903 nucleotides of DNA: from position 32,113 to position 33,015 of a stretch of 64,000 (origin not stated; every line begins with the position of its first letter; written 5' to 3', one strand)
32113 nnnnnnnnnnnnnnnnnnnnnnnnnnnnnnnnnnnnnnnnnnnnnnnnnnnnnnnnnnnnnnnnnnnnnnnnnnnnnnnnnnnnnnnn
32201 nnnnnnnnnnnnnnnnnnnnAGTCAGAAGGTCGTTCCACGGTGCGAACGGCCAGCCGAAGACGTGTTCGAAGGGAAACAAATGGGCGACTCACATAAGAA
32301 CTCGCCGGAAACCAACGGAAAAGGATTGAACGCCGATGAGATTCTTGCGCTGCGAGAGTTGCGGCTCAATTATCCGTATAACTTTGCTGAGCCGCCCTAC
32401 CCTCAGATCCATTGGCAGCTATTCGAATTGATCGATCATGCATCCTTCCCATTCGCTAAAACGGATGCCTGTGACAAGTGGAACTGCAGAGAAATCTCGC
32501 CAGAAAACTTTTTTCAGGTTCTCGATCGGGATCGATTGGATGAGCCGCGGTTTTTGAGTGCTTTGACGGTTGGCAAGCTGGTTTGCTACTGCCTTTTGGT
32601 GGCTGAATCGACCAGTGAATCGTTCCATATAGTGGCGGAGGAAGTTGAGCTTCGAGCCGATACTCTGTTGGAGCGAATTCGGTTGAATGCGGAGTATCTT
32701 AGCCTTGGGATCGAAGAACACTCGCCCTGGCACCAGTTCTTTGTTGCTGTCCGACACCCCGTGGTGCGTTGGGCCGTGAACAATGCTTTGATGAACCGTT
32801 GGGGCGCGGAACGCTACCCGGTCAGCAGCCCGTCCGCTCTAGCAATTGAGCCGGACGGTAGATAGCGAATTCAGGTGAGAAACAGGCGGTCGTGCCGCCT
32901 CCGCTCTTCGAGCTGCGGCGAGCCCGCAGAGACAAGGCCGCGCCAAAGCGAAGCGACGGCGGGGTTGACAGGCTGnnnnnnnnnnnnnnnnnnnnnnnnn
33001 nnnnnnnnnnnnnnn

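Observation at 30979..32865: Rep_3-like initiator flanked by two paralogues of an unrecognised protein family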

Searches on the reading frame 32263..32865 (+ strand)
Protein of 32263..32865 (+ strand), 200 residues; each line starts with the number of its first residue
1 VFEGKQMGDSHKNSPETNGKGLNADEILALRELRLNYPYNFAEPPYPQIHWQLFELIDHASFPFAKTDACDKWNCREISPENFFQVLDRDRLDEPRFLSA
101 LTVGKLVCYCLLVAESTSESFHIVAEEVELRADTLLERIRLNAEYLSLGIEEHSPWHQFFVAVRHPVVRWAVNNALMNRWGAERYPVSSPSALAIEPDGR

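Call 4: search_protein_families(library=pfam, proteins=[window:32263-32865:+], max_evalue=1)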
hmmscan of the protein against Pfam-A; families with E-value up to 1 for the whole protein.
window:32263-32865:+ (200 aa): 1 family
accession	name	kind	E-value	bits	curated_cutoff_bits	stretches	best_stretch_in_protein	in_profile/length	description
PF15286.11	Bcl-2_3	-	0.074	14.2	25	1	82-127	66-111/126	Apoptosis regulator M11, B cell 2 leukaemia/lymphoma like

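Call 5: search_protein_families(library=ncbifam, proteins=[window:32263-32865:+], max_evalue=1)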
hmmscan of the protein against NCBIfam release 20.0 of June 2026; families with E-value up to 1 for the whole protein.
window:32263-32865:+ (200 aa): 0 families

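Call 6: search_protein_families(library=phrogs, proteins=[window:32263-32865:+], max_evalue=1)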
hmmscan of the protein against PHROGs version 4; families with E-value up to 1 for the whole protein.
window:32263-32865:+ (200 aa): 0 families

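Call 12: find_homologous_proteins(query=window:32263-32865:+, max_evalue=0.001)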
Query window:32263-32865:+ (200 aa): 35 proteins with E <= 0.001 among 335 candidates.
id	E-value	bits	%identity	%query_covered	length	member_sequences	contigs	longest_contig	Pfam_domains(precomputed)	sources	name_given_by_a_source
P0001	1.7e-129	448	99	97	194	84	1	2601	-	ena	-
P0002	6.0e-106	371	84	100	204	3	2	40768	-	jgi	jgi:hypothetical protein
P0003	3.8e-103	362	84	92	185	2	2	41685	-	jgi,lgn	jgi:hypothetical protein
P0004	9.9e-102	357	83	95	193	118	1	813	-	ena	-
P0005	4.0e-101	355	82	95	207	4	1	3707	-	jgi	jgi:hypothetical protein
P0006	7.2e-101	354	83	97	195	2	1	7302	-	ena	-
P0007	2.7e-99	349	80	92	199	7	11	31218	-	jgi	jgi:hypothetical protein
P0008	2.8e-99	349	83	91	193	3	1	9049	-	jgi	jgi:hypothetical protein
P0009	9.4e-99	347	79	92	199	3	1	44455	-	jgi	jgi:hypothetical protein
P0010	4.8e-98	345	83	90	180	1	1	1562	-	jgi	jgi:hypothetical protein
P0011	1.1e-97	344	83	93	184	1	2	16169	-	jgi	jgi:hypothetical protein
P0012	2.6e-95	336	82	89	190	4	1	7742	-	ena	-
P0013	1.7e-93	330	80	94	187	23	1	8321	-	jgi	jgi:hypothetical protein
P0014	4.4e-93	329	79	89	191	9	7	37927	-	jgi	jgi:hypothetical protein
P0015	2.0e-91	323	79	88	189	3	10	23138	-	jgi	jgi:hypothetical protein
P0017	3.6e-87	309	74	93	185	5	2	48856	-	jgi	jgi:hypothetical protein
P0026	4.0e-53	198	48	90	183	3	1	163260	-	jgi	jgi:hypothetical protein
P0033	3.8e-41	159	47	87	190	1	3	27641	-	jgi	jgi:hypothetical protein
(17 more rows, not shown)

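Call 13: find_encoding_contigs(protein=P0026, flank=8000, max_places=3)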
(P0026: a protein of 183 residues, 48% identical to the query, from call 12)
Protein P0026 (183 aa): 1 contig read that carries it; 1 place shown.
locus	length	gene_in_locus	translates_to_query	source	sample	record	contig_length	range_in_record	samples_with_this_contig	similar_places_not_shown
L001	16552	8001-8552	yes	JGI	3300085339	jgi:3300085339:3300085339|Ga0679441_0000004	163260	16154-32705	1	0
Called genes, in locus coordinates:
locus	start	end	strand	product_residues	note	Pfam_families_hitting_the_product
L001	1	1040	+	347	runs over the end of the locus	PF00437:T2SSE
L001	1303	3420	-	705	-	PF09286:Pro-kuma_activ, PF00082:Peptidase_S8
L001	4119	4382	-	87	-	-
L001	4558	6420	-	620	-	PF10412:TrwB_AAD_bind (faint)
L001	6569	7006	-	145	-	-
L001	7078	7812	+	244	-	PF01051:Rep3_N (weak), PF21205:Rep3_C (weak)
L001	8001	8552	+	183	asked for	-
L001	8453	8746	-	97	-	-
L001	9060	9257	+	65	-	-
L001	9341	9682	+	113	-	-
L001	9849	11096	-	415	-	PF08245:Mur_ligase_M (weak), PF02875:Mur_ligase_C, PF27239:FOL3_C (faint)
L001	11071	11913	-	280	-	PF17848:Zn_ribbon_ACC, PF01039:Carboxyl_trans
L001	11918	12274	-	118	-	PF00156:Pribosyltran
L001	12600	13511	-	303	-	PF02517:Rce1-like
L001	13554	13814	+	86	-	-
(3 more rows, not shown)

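Call 14: find_encoding_contigs(protein=P0017, flank=8000, max_places=3)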
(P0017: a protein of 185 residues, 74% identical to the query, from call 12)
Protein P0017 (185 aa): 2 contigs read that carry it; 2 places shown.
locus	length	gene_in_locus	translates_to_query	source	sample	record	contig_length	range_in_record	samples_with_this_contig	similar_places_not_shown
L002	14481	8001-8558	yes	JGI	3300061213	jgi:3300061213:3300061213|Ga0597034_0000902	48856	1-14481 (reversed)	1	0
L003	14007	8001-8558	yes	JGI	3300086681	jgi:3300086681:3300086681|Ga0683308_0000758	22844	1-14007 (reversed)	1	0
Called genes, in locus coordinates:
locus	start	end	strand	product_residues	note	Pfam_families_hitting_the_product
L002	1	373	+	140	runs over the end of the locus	-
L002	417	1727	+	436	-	PF22694:CtpB_N-like (faint), PF00595:PDZ (weak), PF13180:PDZ_2, PF17820:PDZ_6, PF03572:Peptidase_S41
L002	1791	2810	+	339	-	PF00814:TsaD, PF22521:HypF_C_2 (faint)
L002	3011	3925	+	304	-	PF02739:5_3_exonuc_N, PF01367:5_3_exonuc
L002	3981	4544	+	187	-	PF07719:TPR_2 (faint), PF13424:TPR_12 (faint), PF13428:TPR_14 (faint), PF13174:TPR_6 (faint), PF13414:TPR_11 (faint), PF14559:TPR_19 (faint), PF13431:TPR_17 (faint), PF13432:TPR_16 (weak)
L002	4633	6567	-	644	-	PF10412:TrwB_AAD_bind (weak)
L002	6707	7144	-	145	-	-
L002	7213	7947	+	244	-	PF01051:Rep3_N (weak), PF21205:Rep3_C (weak)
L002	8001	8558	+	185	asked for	-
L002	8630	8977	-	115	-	-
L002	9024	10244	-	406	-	PF08245:Mur_ligase_M (faint), PF27239:FOL3_C, PF02875:Mur_ligase_C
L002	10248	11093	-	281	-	PF17848:Zn_ribbon_ACC, PF01039:Carboxyl_trans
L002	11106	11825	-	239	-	PF18912:DZR_2, PF00156:Pribosyltran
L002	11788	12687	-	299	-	PF02517:Rce1-like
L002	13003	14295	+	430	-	PF00202:Aminotran_3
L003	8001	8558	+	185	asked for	-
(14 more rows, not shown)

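Call 15: find_encoding_contigs(protein=P0033, flank=8000, max_places=3)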
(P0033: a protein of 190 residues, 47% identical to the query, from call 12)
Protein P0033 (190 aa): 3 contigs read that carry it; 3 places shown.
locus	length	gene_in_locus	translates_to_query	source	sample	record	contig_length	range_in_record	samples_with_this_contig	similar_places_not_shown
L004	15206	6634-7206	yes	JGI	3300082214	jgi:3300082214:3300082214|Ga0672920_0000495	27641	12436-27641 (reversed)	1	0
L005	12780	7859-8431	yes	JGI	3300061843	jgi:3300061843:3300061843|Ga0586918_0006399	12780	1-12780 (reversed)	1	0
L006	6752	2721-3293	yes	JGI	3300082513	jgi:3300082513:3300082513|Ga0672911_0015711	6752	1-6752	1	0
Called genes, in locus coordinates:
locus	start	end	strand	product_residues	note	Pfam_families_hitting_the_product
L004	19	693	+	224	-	-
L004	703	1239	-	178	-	PF01161:PBP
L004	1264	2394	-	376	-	PF01594:AI-2E_transport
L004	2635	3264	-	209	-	PF13505:OMP_b-brl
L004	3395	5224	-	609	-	PF10412:TrwB_AAD_bind (weak), PF12696:TraG-D_C (weak)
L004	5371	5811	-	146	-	-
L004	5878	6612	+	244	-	PF01051:Rep3_N (weak), PF21205:Rep3_C (weak)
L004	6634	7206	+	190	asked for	-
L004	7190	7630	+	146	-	-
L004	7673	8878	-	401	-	PF08245:Mur_ligase_M (faint), PF27239:FOL3_C, PF02875:Mur_ligase_C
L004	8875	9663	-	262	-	PF17848:Zn_ribbon_ACC (weak), PF01039:Carboxyl_trans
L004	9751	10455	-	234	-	PF18912:DZR_2, PF00156:Pribosyltran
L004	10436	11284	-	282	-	PF02517:Rce1-like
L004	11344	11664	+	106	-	-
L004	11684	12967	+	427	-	PF00202:Aminotran_3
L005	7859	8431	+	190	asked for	-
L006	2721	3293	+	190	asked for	-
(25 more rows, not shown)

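Call 26: predict_structure(alignment_id=A1)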
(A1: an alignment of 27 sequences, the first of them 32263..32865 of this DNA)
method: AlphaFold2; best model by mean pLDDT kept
length: 200 residues; sequences in the alignment: 27
mean_pLDDT: 83.9   pTM: 0.79
mean pLDDT of the five models: 83.9, 82.7, 82.0, 79.4, 63.9
residues with pLDDT >= 90: 120; 70-90: 40; 50-70: 18; < 50: 22
segments of 3 or more residues with pLDDT < 50: 1-3, 7-18, 191-194
pLDDT, mean of each block of 10 residues (from residue 1): 47 48 93 92 84 95 90 91 94 95 98 95 76 93 86 93 97 95 66 51
secondary structure, 60 per line:
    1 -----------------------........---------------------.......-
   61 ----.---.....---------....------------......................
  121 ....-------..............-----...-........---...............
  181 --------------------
elements in order: H24-31 H53-59 H69-73 H83-86 H100-124 H132-145 H155-162 H166-180
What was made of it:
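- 32263..32865 (+): p200: the longer, faster-evolving paralogue (probable true start ATG 32281, 194 aa; pI 5.2). AlphaFold2 model is all-helical, pLDDT 83.9, pTM 0.79 (call 26).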

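Call 27: search_protein_families(library=padloc, proteins=[window:32263-32865:+], max_evalue=0.1)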
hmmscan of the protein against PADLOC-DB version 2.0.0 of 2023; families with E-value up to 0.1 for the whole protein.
window:32263-32865:+ (200 aa): 0 families

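Call 32: fold_search(model_id=the predicted structure, library=pdb)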
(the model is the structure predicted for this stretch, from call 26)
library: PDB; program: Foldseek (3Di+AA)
matches with E <= 10: 66; with E <= 0.001: 0
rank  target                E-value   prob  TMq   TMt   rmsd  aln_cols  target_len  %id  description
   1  9ed4_C                1.0e+00  0.14  0.24  0.07  17.7       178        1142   15  A composite map of mTORC1-Rag-Ragultor-4EBP1 on membrane (released 2025-09-10)
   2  8fck_G                2.6e+00  0.04  0.14  0.10  14.6       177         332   13  Structure of the vertebrate augmin complex (released 2023-04-19)
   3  2q00_A                3.6e+00  0.04  0.15  0.20  11.6       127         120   13  Crystal structure of the P95883_SULSO protein from Sulfolobus solfataricus. NESG target SsR10. (released 2007-05-29)
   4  5w8r                  4.0e+00  0.04  0.14  0.08  13.7       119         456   17  Toxoplasma Gondii CDPK1 in complex with inhibitor 3CIB-PPI (released 2017-07-19)
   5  9upb_B                4.2e+00  0.03  0.18  0.11  19.1       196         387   13  Structure of the human TREX-2 bound to UAP56 (released 2026-02-18)
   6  4bpx_D                4.5e+00  0.04  0.17  0.16  10.1       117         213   13  Crystal structure of human primase in complex with the primase- binding motif of DNA polymerase alpha (released 2013-09-25)
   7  7oni_C                4.7e+00  0.08  0.23  0.11   8.0       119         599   13  Structure of Neddylated CUL5 C-terminal region-RBX2-ARIH2* (released 2021-09-15)
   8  3pt7_B                4.7e+00  0.04  0.18  0.22  14.7       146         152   12  Structure of HbII-III-Oxy from Lucina pectinata at pH 5.0 (released 2011-12-07)
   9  9upc_B                4.7e+00  0.03  0.17  0.11  15.4       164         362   15  Structure of human TREX-2 (released 2026-02-11)
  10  3t58_A                4.7e+00  0.03  0.16  0.07  13.2       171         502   11  C76A/C455S mutant of mouse QSOX1 containing an interdomain disulfide (released 2012-05-30)
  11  5kp7_B                4.9e+00  0.07  0.13  0.26   9.5        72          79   12  Crystal Structure of the Curacin Biosynthetic Pathway HMG Synthase in Complex with Holo Donor-ACP (released 2016-08-31)
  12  2vvw_A                4.9e+00  0.05  0.22  0.26   9.9       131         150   11  Structure of Vaccinia virus protein A52 (released 2008-08-26)
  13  3hlx_A                4.9e+00  0.01  0.14  0.12  13.2       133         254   15  Crystal Structure of PqqC Active Site Mutant Y175F in Complex with PQQ (released 2010-05-12)
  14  6xbw_F                5.2e+00  0.07  0.17  0.08  10.8        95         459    9  Cryo-EM structure of V-ATPase from bovine brain, state 1 (released 2020-08-19)
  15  6fnd_A                5.2e+00  0.02  0.14  0.09  15.4       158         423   11  Crystal structure of Toxoplasma gondii AKMT (released 2018-11-14)
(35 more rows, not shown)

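Call 51: search_dna_similar(query=window:32263-32865:+, collection=plasmids, mode=protein, max_evalue=0.01)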
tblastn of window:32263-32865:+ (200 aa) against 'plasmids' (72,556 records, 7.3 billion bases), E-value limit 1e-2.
No match.

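Call 67: fold_search(model_id=the predicted structure, library=viral)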
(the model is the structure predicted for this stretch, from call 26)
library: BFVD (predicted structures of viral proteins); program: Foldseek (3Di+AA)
matches with E <= 10: 167; with E <= 0.001: 0
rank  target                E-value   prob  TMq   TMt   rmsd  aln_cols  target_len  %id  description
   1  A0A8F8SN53            1.2e+00  0.13  0.22  0.29  20.3       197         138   11  (no name in the UniProt tables at hand)
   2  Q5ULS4                1.2e+00  0.05  0.16  0.14  19.0       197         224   10  Orf40 [Lactobacillus phage LP65]
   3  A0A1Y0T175            1.3e+00  0.08  0.16  0.16  18.4       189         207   15  (no name in the UniProt tables at hand)
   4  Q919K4                1.4e+00  0.11  0.18  0.15  15.3       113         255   12  Uncharacterized protein [Culex nigripalpus nucleopolyhedrovirus (isolate Florida/1997)]
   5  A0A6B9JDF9            1.7e+00  0.07  0.19  0.25  11.3       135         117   16  Uncharacterized protein [Rhizobium phage RL2RES]
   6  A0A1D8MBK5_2          1.8e+00  0.10  0.23  0.06  12.8       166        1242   11  (no name in the UniProt tables at hand)
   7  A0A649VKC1            1.8e+00  0.05  0.15  0.17  17.8       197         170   15  Uncharacterized protein [Microbacterium phage Megan]
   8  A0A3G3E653            1.8e+00  0.05  0.18  0.16  17.5       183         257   12  Guanylate kinase-like protein [Mauternbach virus]
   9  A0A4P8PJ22            1.9e+00  0.10  0.20  0.25   7.4       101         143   18  UL75 (Fragment) [Human cytomegalovirus]
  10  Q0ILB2                2.3e+00  0.09  0.18  0.10  14.3       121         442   16  ORF7 [Leucania separata nucleopolyhedrovirus]
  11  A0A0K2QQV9            2.3e+00  0.03  0.12  0.14  17.0       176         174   11  Uncharacterized protein [Ralstonia phage RSF1]
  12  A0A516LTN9            2.4e+00  0.06  0.22  0.11  23.1       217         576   12  (no name in the UniProt tables at hand)
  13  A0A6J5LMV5            2.4e+00  0.03  0.13  0.07  20.3       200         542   12  Uncharacterized protein [uncultured Caudovirales phage]
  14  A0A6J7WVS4            2.6e+00  0.04  0.17  0.09  14.8       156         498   13  DNA-binding protein Dps [uncultured Caudovirales phage]
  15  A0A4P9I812            2.6e+00  0.03  0.16  0.12  21.0       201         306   13  Nsp2 (Fragment) [Porcine reproductive and respiratory syndrome virus]
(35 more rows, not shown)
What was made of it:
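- On Any described protein family or fold (for p145/p200): Best Foldseek E is 1.0 (PDB) and 1.2 (BFVD), using a model with pLDDT 83.9 (calls 26, 32, 67).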
